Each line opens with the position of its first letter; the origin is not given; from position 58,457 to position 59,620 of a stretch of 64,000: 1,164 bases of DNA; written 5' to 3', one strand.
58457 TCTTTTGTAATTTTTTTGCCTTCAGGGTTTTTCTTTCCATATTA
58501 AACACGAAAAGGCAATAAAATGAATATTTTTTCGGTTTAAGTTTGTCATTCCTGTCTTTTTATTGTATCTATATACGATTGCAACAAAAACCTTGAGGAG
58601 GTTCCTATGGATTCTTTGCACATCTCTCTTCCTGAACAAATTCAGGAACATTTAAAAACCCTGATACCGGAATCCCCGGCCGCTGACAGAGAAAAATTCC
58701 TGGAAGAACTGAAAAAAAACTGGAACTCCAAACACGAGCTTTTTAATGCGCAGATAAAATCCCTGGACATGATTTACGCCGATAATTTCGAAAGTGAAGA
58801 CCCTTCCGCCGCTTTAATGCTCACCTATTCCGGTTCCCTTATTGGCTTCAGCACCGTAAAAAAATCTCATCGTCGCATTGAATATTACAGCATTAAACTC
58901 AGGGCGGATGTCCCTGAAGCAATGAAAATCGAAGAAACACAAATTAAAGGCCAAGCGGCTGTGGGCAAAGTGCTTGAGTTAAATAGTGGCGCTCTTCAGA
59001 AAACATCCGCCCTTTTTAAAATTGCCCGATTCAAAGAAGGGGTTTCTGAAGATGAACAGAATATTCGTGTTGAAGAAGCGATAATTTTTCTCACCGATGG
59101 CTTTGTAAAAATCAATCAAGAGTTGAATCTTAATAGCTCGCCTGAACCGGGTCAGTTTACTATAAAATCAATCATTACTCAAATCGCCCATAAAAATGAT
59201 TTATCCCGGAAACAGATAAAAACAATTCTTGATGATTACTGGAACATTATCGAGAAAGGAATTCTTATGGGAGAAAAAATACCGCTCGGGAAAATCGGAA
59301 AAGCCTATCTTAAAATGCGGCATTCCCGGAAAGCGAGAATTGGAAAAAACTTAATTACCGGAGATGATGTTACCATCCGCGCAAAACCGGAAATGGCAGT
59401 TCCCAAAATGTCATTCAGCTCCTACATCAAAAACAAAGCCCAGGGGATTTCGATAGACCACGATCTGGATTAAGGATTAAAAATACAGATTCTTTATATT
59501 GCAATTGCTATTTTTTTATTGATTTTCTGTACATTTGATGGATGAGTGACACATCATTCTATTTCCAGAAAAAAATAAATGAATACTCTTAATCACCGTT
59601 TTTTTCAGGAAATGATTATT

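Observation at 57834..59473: Head-to-head paralog pair defining an unrecognised domain, one copy fused to HU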

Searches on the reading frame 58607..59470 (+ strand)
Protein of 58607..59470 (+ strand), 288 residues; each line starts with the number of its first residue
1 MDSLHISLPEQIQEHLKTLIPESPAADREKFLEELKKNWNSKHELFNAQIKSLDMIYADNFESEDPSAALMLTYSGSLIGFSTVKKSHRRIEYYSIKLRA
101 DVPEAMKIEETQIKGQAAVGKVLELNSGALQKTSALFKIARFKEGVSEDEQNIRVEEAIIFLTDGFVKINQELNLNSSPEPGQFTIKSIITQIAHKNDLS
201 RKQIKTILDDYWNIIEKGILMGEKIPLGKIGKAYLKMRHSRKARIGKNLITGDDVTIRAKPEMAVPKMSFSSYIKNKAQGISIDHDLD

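Call 4: search_protein_families(library=pfam, proteins=[window:58607-59470:+], max_evalue=1)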
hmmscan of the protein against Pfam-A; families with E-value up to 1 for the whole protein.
seq(288 aa): 4 families
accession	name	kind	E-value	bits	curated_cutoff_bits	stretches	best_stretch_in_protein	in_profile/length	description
PF00216.26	Bac_DNA_binding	-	1.3e-12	48.2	22.4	1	186-277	3-88/90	Bacterial DNA-binding protein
PF18291.6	HU-HIG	-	0.00014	22.4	26.2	1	182-254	30-105/125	HU domain fused to wHTH, Ig, or Glycine-rich motif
PF21698.3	Spo16_C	-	0.0061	16.7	27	1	185-214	7-36/43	Spo16 protein, C-terminal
PF23135.2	TRI4_N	-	0.14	12.6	27.8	1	4-40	26-61/61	TRI4 N-terminal domain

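Call 5: search_protein_families(library=ncbifam, proteins=[window:58607-59470:+], max_evalue=1)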
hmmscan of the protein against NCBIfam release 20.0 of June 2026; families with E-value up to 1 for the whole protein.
seq(288 aa): 7 families
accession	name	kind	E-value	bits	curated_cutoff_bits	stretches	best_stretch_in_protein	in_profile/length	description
NF001401.0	PRK00285.1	equivalog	6.5e-06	26.2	111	1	187-261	9-80/103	integration host factor subunit alpha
NF008023.0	PRK10753.1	equivalog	1.6e-05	25.1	162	1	189-260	6-74/90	nucleoid-associated protein HU-alpha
NF001222.0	PRK00199.1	equivalog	0.00012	22.2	115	1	189-260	6-75/95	integration host factor subunit beta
TIGR00988.1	hip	equivalog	0.00018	21.7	119.95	1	189-260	6-75/94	integration host factor subunit beta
TIGR01201.1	HU_rel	subfamily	0.0002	21.3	68.6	1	182-232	29-79/170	HU family DNA-binding protein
TIGR00987.1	himA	equivalog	0.0047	17.3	120.25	1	192-260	10-75/96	integration host factor subunit alpha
NF007945.0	PRK10664.1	equivalog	0.013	16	157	1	189-260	6-74/90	nucleoid-associated protein HU-beta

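Call 6: find_homologous_proteins(query=window:58607-59470:+)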
Query seq(288 aa) (288 aa): 40 proteins with E <= 0.001 among 962 candidates.
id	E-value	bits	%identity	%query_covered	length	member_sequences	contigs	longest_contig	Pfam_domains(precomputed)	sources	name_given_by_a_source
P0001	1.7e-182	623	100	100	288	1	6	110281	PF00216.27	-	-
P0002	1.9e-88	315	50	100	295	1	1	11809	PF00216.27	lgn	-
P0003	5.8e-88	313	53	98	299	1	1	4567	PF00216.27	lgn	-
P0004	1.1e-85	305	51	98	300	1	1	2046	PF00216.27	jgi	jgi:nucleoid DNA-binding protein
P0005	1.5e-85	305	51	98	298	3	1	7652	PF00216.27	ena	-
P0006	9.0e-85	302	51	98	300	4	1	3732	PF00216.27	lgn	-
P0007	1.5e-84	302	51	97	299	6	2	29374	PF00216.27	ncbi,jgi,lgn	-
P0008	3.0e-84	301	52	97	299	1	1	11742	PF00216.27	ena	-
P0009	4.5e-84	300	50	98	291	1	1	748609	PF00216.27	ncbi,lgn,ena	-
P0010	6.9e-84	300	51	97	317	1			PF00216.27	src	-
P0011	2.3e-83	298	52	97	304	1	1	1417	PF00216.27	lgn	-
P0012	3.1e-83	297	52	97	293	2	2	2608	PF00216.27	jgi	jgi:nucleoid DNA-binding protein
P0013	6.5e-83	296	51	97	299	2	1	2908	PF00216.27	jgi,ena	-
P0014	1.8e-79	285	49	98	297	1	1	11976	PF00216.27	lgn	-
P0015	3.1e-77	278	49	94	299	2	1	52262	PF00216.27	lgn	-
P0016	3.9e-77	277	47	97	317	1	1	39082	PF00216.27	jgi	jgi:nucleoid DNA-binding protein/uncharacterized protein Veg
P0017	7.7e-76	273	47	97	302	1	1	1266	PF00216.27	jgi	-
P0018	9.5e-75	270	47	96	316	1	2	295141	PF00216.27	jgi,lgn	-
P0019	2.0e-69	252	45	96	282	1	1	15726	PF00216.27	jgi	jgi:nucleoid DNA-binding protein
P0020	2.3e-69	252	46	98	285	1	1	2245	PF00216.27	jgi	jgi:nucleoid DNA-binding protein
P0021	1.1e-66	243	44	96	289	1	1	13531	PF00216.27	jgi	jgi:nucleoid DNA-binding protein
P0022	1.2e-64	237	42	96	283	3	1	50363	PF00216.27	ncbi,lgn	-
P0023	2.0e-64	236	46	94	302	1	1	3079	PF00216.27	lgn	-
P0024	2.0e-64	236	45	94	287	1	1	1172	PF00216.27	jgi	jgi:nucleoid DNA-binding protein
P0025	5.3e-64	234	44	94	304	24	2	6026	PF00216.27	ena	-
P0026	3.1e-63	232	42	96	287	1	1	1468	PF00216.27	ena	-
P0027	7.2e-63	231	42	94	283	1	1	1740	PF00216.27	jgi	jgi:nucleoid DNA-binding protein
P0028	3.2e-62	229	41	97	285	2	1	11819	PF00216.27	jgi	jgi:nucleoid DNA-binding protein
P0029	1.1e-60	224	41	96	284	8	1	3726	PF00216.27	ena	-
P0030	1.3e-60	223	43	96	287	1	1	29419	PF00216.27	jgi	jgi:nucleoid DNA-binding protein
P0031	1.5e-59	220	41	96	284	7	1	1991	PF00216.27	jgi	jgi:nucleoid DNA-binding protein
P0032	2.0e-59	219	40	98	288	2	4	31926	PF00216.27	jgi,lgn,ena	-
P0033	2.2e-59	219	41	95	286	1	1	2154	PF18291.7,PF00216.27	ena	-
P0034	6.2e-59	218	41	98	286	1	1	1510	PF18291.7,PF00216.27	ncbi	-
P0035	7.7e-59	217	40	98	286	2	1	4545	PF18291.7,PF00216.27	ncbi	-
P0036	3.1e-58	215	43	95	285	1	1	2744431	PF00216.27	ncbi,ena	-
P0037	1.4e-57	213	40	98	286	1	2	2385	PF00216.27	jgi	jgi:nucleoid DNA-binding protein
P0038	8.1e-56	208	38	98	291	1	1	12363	PF00216.27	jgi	jgi:nucleoid DNA-binding protein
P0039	2.6e-55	206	38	96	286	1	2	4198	PF00216.27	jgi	jgi:nucleoid DNA-binding protein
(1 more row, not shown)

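Call 9: find_encoding_contigs(protein=P0036, flank=6000, max_places=2)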
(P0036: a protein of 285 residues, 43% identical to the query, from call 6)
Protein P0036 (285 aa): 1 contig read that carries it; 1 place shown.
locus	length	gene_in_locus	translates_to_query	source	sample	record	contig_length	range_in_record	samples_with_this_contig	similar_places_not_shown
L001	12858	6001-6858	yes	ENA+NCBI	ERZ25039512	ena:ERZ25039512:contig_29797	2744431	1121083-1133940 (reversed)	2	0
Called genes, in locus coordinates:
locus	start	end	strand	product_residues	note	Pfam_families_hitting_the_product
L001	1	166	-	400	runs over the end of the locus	PF01494:FAD_binding_3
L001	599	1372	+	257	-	PF02811:PHP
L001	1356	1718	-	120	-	PF00072:Response_reg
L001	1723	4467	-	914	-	PF00989:PAS, PF08448:PAS_4, PF13426:PAS_9, PF00989:PAS, PF08447:PAS_3, PF13426:PAS_9, PF08448:PAS_4, PF08447:PAS_3, +10 more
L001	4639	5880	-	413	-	PF07690:MFS_1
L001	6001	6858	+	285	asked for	PF00216:Bac_DNA_binding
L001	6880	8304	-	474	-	PF00092:VWA, PF13519:VWA_2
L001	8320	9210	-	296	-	PF16697:Yop-YscD_cpl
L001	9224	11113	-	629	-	PF00069:Pkinase, PF07714:PK_Tyr_Ser-Thr, PF03109:ABC1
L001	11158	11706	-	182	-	-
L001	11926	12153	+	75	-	-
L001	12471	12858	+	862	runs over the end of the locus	PF02861:Clp_N, PF23569:NBD_SMAX1, PF00004:AAA, PF17871:AAA_lid_9, PF00004:AAA, PF07724:AAA_2, PF07728:AAA_5, PF10431:ClpB_D2-small, +7 more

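Call 19: find_related_loci(query=A1, collection=genome_contigs, flank=10000)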
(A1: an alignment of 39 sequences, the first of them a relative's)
Query A1 (288 aa) in genome_contigs; peptide patterns used: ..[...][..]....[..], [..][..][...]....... (x = any residue, [..] = any of these).
211 stretches matched a pattern; 173 encode a relative of the query (tblastn E <= 1e-3); the best 80 are kept; 80 distinct loci.
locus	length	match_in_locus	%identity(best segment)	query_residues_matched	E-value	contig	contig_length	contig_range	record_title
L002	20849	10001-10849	50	1-283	3e-92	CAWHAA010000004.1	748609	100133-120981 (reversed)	MAG: uncultured Spirochaetota bacterium isolate MFD04716.bin.2.40 genome assembly, contig: contig_13388, whole genome sh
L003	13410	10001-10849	51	1-283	6e-87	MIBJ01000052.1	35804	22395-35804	MAG: Spirochaetes bacterium RBG_16_49_21 RBG_16_scaffold_5176, whole genome shotgun sequence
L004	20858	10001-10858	46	1-287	1e-82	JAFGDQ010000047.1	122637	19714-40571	MAG: Spirochaetes bacterium isolate Zod_Metabat.1181 k87_5666627, whole genome shotgun sequence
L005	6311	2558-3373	49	7-278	3e-81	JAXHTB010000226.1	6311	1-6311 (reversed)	MAG: Spirochaetota bacterium isolate MAG13_tar_biofilm MAG13_226, whole genome shotgun sequence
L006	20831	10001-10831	44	8-284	6e-81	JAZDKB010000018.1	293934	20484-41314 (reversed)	MAG: Spirochaetota bacterium isolate MEGAHIT-group-0.510 k141_20455038, whole genome shotgun sequence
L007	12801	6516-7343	48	8-283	1e-80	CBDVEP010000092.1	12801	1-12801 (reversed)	MAG TPA_asm: uncultured bacterium isolate SRR22302360_binner13_Refined_21 genome assembly, contig: ERZ25073602.1498, who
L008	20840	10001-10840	46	8-287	5e-80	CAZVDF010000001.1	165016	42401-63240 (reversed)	MAG TPA_asm: uncultured Leptospirales bacterium isolate SRP192927_co7_703 genome assembly, contig: NODE_66_length_165016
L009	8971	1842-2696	47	1-286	3e-79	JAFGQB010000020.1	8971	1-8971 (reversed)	MAG: Spirochaetes bacterium isolate Zod_Metabat.719 k87_348323, whole genome shotgun sequence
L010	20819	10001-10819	45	6-278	9e-77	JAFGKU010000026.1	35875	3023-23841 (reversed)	MAG: Spirochaetales bacterium isolate Zod_Metabat.353 k87_2050669, whole genome shotgun sequence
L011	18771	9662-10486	45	8-283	4e-76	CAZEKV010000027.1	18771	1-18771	MAG TPA_asm: uncultured Spirochaetales bacterium isolate binchicken_co67_257 genome assembly, contig: NODE_2957_length_1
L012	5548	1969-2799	45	7-283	8e-76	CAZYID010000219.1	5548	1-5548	MAG TPA_asm: uncultured Spirochaetales bacterium isolate binchicken_co129_611 genome assembly, contig: NODE_51582_length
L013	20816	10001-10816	43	8-279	7e-75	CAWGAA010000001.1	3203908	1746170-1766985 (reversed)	MAG: uncultured Spirochaetota bacterium isolate MFD04408.bin.1.18 genome assembly, contig: contig_23060, whole genome sh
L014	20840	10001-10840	51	7-286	1e-92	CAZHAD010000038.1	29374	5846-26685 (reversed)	MAG TPA_asm: uncultured Leptospirales bacterium isolate SRP185410_co2_360 genome assembly, contig: NODE_1670_length_2937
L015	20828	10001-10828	45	8-283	5e-73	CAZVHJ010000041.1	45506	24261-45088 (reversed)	MAG TPA_asm: uncultured Spirochaetaceae bacterium isolate binchicken_co178_254 genome assembly, contig: NODE_1306_length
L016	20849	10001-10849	43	1-283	1e-72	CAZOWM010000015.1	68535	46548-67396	MAG TPA_asm: uncultured Spirochaetota bacterium isolate binchicken_co89_665 genome assembly, contig: NODE_435_length_685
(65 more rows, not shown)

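Call 21: predict_structure(alignment_id=A1)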
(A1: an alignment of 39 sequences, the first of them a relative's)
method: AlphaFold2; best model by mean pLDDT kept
length: 288 residues; sequences in the alignment: 39
mean_pLDDT: 84.7   pTM: 0.58
mean pLDDT of the five models: 84.7, 84.1, 82.4, 82.2, 81.6
residues with pLDDT >= 90: 143; 70-90: 109; 50-70: 22; < 50: 14
segments of 3 or more residues with pLDDT < 50: 1-5, 176-181, 286-288
pLDDT, mean of each block of 10 residues (from residue 1): 55 78 68 86 95 96 94 92 90 75 80 91 88 92 94 94 87 55 70 83 92 92 91 94 89 90 94 88 61
secondary structure, 60 per line:
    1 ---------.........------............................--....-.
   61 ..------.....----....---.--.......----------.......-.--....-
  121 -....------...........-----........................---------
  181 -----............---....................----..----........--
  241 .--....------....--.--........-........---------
elements in order: H10-18 H25-52 E55-58 E60-62 E69-73 E78-81 E88-94 E105-111 E116-119 E122-125 E132-142 H148-171 H186-197 H201-220 E231-238 E244-247 E254-257 E263-270 H272-279

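Call 24: fold_search(model_id=the predicted structure, library=pdb)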
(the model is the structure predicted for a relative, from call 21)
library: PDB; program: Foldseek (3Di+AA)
matches with E <= 10: 459; with E <= 0.001: 30
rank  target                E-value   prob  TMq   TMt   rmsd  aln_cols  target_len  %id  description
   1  1p71_A                1.4e-06  1.00  0.26  0.69   4.3        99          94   23  Anabaena HU-DNA corcrystal structure (TR3) (released 2003-05-13)
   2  1p51_A                3.6e-06  1.00  0.27  0.71   3.4        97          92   24  Anabaena HU-DNA cocrystal structure (AHU6) (released 2003-05-13)
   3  1p71_B                4.3e-06  1.00  0.27  0.71   3.8        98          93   23  Anabaena HU-DNA corcrystal structure (TR3) (released 2003-05-13)
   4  6lmh_A                6.3e-06  1.00  0.29  0.77   3.4        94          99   21  Structure of an ASFV-derived histone-like protein pA104R (released 2020-05-13)
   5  8flj_F                7.9e-06  1.00  0.26  0.66   3.5        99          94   23  Cas1-Cas2/3 integrase and IHF bound to CRISPR leader, repeat and foreign DNA (released 2023-09-06)
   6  3rhi_C                8.4e-06  1.00  0.24  0.71   3.9        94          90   23  DNA-binding protein HU from Bacillus anthracis (released 2011-04-20)
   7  5l8z                  8.9e-06  1.00  0.25  0.69   5.2       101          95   25  Structure of thermostable DNA-binding HU protein from micoplasma Spiroplasma melliferum (released 2016-06-22)
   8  9a4h_B                9.4e-06  1.00  0.24  0.66   4.6        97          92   26  Integrative model of ACP-DBH1 by crosslinking MS and deep learning (released 2024-09-18)
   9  3rhi_A                1.2e-05  1.00  0.23  0.71   4.5        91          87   24  DNA-binding protein HU from Bacillus anthracis (released 2011-04-20)
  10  5lvt_A                1.2e-05  1.00  0.25  0.68   3.5        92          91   24  Structure of HU protein from Lactococcus lactis (released 2017-10-25)
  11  4pt4_A                1.5e-05  1.00  0.26  0.68   5.6       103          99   18  Crystal structure Analysis of N terminal region containing the dimerization domain and DNA binding domain of HU protei (released 2014-05-21)
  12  6o8q_B                2.2e-05  1.00  0.23  0.69   5.1        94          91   26  HUaa 19bp SYM DNA pH 4.5 (released 2020-03-18)
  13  6lmj_B                2.4e-05  1.00  0.31  0.82   2.1        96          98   21  ASFV pA104R in complex with double-strand DNA (released 2020-05-13)
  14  4qjn_A                2.9e-05  1.00  0.24  0.69   4.0        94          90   26  Crystal structure of apo nucleoid associated protein, SAV1473 (released 2014-12-17)
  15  8flj_E                3.6e-05  1.00  0.28  0.75   2.8        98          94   18  Cas1-Cas2/3 integrase and IHF bound to CRISPR leader, repeat and foreign DNA (released 2023-09-06)
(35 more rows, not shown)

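Call 55: find_encoding_contigs(protein=P0001, flank=3000, max_places=6)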
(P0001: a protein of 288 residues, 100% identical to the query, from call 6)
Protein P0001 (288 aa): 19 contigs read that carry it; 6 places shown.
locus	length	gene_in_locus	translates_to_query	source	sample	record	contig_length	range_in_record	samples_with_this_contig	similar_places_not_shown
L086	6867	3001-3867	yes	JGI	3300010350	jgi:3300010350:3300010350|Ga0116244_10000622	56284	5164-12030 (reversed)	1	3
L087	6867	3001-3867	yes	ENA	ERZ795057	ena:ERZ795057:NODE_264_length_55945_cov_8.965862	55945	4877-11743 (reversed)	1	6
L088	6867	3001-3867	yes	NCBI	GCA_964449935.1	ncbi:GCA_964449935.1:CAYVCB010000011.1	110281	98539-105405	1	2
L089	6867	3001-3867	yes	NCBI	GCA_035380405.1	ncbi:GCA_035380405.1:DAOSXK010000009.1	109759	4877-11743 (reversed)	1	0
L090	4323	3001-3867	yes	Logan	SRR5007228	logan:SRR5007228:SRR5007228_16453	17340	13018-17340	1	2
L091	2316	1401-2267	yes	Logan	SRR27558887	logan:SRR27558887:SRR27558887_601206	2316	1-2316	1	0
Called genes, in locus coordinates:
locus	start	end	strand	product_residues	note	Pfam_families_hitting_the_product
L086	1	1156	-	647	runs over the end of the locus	PF00069:Pkinase, PF07714:PK_Tyr_Ser-Thr, PF03109:ABC1 (weak)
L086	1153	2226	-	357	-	-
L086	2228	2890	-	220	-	-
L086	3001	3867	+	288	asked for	PF00216:Bac_DNA_binding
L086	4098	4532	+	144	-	PF12844:HTH_19, PF01381:HTH_3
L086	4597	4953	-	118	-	-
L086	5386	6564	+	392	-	PF00155:Aminotran_1_2, PF01041:DegT_DnrJ_EryC1 (weak), PF01053:Cys_Met_Meta_PP (weak)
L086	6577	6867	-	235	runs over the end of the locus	PF21033:RMD1-3 (faint), PF00515:TPR_1 (faint), PF12895:ANAPC3 (faint), PF13181:TPR_8 (faint), PF13374:TPR_10 (faint), PF13432:TPR_16 (weak), PF14559:TPR_19 (weak), PF07719:TPR_2 (weak), +3 more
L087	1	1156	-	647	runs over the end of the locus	PF00069:Pkinase, PF07714:PK_Tyr_Ser-Thr, PF03109:ABC1 (weak)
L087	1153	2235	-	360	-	-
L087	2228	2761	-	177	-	-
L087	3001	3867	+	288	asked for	PF00216:Bac_DNA_binding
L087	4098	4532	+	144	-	PF12844:HTH_19, PF01381:HTH_3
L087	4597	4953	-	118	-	-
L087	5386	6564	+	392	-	PF00155:Aminotran_1_2, PF01041:DegT_DnrJ_EryC1 (weak), PF01053:Cys_Met_Meta_PP (weak)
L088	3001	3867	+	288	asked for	PF00216:Bac_DNA_binding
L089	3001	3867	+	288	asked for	PF00216:Bac_DNA_binding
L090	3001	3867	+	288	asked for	PF00216:Bac_DNA_binding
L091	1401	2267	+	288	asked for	PF00216:Bac_DNA_binding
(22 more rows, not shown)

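Call 63: list_cluster_members(proteins=[P0007, P0009, P0022, P0034, P0036, P0048, P0050, P0068, P0070, P0142])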
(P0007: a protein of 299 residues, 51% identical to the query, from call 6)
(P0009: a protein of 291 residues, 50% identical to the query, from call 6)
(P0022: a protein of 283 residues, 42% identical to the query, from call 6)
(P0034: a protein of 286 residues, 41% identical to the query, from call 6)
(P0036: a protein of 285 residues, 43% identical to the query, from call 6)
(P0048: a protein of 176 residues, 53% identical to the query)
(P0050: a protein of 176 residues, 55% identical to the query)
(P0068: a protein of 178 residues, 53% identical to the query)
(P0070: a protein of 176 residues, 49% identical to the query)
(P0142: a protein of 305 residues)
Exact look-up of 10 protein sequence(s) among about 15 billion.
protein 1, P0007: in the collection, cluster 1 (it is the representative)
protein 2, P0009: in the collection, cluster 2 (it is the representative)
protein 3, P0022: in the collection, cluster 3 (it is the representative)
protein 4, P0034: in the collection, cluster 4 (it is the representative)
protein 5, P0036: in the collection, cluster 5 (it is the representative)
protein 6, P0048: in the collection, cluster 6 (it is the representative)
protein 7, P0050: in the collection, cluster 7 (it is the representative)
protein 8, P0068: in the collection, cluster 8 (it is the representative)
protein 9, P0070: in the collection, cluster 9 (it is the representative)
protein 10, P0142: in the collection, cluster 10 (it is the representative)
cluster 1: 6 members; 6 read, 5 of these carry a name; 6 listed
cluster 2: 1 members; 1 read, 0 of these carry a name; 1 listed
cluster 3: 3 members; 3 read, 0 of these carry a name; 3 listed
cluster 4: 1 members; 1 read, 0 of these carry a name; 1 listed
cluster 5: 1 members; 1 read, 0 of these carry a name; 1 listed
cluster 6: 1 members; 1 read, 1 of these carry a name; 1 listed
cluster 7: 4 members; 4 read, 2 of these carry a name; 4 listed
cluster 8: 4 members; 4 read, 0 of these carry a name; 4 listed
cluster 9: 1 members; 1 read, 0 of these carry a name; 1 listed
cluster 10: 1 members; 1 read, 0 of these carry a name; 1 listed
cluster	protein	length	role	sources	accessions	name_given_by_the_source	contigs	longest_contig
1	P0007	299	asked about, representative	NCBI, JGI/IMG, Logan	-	-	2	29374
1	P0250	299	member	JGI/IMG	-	nucleoid DNA-binding protein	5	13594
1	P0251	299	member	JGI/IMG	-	nucleoid DNA-binding protein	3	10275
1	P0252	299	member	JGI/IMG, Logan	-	nucleoid DNA-binding protein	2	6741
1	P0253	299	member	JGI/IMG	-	nucleoid DNA-binding protein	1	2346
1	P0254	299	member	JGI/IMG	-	nucleoid DNA-binding protein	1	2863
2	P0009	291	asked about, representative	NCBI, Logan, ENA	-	-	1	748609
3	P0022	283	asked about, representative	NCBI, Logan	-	-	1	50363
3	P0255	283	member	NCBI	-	-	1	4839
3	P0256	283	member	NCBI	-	-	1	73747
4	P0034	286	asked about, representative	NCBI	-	-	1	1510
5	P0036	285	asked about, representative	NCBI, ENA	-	-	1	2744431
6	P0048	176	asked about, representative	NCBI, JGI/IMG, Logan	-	hypothetical protein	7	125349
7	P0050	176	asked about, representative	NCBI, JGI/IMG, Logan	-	hypothetical protein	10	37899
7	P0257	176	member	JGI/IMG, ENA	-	hypothetical protein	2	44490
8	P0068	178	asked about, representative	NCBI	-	-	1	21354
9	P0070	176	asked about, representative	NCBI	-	-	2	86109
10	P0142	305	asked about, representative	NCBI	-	-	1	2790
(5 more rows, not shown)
